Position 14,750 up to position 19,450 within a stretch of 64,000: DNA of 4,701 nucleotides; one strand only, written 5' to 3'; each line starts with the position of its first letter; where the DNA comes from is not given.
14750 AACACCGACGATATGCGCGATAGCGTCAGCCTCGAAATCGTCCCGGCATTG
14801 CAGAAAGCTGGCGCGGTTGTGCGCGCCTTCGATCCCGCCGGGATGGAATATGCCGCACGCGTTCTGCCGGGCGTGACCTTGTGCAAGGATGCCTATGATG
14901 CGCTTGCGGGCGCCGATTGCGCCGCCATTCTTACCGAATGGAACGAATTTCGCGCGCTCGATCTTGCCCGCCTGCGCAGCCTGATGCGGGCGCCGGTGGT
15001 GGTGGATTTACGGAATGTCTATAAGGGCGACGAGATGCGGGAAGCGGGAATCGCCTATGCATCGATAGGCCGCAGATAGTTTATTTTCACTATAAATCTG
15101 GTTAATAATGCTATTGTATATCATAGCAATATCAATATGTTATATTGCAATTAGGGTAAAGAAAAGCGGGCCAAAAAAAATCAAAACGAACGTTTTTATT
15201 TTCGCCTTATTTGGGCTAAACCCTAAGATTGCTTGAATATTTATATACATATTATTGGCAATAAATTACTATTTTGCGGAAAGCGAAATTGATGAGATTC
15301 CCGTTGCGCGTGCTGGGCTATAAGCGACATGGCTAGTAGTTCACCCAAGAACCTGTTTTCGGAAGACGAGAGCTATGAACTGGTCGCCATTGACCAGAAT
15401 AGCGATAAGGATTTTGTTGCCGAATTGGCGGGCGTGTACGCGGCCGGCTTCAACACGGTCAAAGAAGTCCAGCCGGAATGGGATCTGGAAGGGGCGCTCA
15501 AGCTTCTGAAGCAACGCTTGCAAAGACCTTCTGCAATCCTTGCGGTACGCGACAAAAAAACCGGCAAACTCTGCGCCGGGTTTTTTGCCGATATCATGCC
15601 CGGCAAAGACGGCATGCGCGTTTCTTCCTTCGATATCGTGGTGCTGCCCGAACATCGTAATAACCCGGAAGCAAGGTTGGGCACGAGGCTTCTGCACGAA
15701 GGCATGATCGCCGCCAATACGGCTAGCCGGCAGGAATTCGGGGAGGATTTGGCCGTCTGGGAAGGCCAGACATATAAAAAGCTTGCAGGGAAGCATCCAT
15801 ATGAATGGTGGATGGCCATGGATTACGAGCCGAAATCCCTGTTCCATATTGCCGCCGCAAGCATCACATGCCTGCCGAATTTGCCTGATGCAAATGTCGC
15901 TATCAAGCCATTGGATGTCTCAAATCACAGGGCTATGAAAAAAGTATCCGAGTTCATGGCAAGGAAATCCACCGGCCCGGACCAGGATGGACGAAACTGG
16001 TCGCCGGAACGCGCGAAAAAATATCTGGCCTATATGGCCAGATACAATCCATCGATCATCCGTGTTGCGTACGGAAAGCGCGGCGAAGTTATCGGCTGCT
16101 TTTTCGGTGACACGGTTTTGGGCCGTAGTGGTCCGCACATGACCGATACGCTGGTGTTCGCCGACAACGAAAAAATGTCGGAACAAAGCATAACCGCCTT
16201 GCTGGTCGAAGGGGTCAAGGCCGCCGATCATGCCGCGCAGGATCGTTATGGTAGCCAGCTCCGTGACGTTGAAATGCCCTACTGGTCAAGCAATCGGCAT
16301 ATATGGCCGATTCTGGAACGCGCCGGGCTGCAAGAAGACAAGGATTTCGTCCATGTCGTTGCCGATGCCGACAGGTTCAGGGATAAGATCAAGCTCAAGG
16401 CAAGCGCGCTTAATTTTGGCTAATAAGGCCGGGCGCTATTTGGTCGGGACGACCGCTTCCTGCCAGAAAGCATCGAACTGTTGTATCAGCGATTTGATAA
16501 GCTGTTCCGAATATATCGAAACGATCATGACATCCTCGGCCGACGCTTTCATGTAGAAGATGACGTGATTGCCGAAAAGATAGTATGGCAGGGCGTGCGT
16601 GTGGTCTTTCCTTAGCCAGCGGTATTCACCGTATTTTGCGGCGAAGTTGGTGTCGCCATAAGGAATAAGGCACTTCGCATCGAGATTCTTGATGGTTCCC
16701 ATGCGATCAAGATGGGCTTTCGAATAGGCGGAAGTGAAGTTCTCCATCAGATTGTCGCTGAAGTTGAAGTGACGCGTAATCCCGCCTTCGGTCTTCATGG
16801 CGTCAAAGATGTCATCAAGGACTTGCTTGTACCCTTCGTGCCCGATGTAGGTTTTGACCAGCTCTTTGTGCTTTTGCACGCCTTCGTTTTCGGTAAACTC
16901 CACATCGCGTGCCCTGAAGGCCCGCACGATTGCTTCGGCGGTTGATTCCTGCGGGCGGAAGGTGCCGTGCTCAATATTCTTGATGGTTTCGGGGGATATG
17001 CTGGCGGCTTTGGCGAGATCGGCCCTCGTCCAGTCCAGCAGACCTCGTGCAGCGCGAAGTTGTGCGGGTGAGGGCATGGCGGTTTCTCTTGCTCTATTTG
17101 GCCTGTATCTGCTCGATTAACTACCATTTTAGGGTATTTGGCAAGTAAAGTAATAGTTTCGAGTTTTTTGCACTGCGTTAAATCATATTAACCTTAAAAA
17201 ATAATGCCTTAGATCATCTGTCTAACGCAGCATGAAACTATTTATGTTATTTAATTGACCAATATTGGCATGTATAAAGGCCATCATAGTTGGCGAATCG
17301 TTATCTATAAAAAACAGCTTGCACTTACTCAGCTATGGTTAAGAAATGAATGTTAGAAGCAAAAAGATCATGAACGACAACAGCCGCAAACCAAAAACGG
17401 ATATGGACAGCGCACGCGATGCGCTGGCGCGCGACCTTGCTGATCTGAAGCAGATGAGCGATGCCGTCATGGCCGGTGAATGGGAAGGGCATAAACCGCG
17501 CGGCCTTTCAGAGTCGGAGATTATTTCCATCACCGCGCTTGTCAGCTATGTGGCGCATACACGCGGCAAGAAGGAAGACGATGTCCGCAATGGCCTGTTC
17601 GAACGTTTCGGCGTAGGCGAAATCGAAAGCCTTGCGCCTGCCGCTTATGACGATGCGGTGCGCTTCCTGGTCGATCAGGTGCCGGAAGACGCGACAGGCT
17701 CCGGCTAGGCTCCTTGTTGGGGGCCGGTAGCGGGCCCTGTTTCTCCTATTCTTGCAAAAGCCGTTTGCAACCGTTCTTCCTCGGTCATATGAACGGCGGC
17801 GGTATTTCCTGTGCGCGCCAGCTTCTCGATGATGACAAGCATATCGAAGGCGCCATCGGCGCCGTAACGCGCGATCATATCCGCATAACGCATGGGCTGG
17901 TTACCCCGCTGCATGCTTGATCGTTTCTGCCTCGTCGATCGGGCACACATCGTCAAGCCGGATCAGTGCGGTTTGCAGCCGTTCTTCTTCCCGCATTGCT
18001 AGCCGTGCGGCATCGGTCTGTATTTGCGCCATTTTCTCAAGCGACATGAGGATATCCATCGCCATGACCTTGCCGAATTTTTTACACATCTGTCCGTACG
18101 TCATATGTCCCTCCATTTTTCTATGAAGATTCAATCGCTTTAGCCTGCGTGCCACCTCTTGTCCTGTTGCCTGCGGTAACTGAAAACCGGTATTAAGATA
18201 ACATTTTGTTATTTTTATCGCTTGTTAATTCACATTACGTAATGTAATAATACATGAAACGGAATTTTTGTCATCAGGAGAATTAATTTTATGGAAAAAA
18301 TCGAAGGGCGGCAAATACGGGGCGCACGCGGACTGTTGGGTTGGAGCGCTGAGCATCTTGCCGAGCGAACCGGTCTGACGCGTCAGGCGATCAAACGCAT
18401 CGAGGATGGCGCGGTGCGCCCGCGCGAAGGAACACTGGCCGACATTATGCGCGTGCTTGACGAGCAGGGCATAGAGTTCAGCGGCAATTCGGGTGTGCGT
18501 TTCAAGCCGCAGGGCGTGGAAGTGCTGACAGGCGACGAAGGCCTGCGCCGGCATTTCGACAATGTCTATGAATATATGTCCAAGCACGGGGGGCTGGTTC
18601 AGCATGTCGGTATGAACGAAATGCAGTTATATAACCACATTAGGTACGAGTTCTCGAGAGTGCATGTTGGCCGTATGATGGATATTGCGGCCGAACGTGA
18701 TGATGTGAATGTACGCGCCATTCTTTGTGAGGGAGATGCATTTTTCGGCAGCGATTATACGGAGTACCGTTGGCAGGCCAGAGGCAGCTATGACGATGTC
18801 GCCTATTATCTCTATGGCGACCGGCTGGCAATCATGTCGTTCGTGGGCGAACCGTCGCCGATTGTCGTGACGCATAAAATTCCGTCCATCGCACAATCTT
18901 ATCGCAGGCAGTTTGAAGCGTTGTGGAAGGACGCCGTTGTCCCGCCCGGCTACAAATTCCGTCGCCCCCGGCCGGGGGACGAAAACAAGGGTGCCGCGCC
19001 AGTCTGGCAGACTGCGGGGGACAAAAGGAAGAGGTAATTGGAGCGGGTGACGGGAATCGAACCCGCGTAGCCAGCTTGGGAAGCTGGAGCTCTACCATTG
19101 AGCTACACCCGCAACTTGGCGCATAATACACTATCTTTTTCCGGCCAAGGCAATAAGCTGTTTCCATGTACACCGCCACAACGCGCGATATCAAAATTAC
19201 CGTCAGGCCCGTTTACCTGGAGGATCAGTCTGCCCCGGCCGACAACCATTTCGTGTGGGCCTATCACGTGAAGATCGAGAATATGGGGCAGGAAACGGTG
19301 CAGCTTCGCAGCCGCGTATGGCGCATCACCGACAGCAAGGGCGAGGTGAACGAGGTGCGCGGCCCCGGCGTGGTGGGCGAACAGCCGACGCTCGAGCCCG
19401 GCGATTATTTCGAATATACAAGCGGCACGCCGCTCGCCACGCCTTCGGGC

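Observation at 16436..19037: Two paralogous XRE-HTH regulators sharing an unrecognised ~140-aa C-terminal domain, arranged divergently around the small-gene cassette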

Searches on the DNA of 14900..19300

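Call 85: search_rna_families(source=window, start=14900, end=19300, threshold=evalue, max_evalue=1)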
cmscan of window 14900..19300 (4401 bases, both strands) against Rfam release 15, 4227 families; matches with E-value up to 1: 2.
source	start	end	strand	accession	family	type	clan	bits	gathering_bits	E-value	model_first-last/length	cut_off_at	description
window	19042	19112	-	RF00005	tRNA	Gene; tRNA;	CL00001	72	29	5.9e-15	1-71/71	no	tRNA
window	19041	19112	+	RF04354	Plastid-ycf2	Cis-reg;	-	22.2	65.7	0.34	1-75/75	no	Plastid-ycf2 5UTR RNA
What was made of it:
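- Tried and rejected: Structured RNA in the intergenic regions: no Rfam hit (call 85).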

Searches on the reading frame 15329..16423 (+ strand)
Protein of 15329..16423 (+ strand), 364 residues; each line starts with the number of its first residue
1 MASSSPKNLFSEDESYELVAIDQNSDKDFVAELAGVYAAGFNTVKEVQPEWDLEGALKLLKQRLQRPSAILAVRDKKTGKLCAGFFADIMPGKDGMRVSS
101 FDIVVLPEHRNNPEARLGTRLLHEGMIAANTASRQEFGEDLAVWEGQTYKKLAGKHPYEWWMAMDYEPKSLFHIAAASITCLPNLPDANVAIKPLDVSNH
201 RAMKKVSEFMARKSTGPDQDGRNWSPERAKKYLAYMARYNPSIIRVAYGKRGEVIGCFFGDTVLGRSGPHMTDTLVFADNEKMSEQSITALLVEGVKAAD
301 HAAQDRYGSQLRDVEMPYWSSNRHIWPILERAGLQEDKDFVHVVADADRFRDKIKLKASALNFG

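Call 4: search_protein_families(library=pfam, proteins=[window:15329-16423:+], max_evalue=1)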
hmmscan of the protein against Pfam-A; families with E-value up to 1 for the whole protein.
window:15329-16423:+ (364 aa): 0 families

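Call 6: search_protein_families(library=ncbifam, proteins=[window:15329-16423:+], max_evalue=1)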
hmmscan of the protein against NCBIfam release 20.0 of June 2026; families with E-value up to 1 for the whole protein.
window:15329-16423:+ (364 aa): 0 families

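Call 7: search_protein_families(library=padloc, proteins=[window:15329-16423:+], max_evalue=1)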
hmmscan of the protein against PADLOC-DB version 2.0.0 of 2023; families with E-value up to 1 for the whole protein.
window:15329-16423:+ (364 aa): 0 families

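Call 8: search_protein_families(library=phrogs, proteins=[window:15329-16423:+], max_evalue=1)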
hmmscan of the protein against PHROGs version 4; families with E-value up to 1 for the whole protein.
window:15329-16423:+ (364 aa): 2 families
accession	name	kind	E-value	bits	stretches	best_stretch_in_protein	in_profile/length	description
phrog_1249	-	other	0.00087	20.1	1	25-122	16-111/180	acetyltransferase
phrog_5125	-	unknown function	0.05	14.7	0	17-68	43-98/103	-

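Call 59: search_solved_structures(query=A7, max_evalue=1)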
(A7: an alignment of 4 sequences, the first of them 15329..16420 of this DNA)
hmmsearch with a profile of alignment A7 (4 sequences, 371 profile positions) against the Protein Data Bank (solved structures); distinct sequences matched with E-value up to 1: 1.
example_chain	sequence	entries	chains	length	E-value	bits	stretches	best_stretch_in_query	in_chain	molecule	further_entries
4j9j_A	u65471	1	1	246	0.54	12.3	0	67-122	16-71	Imidazole glycerol phosphate synthase subunit HisF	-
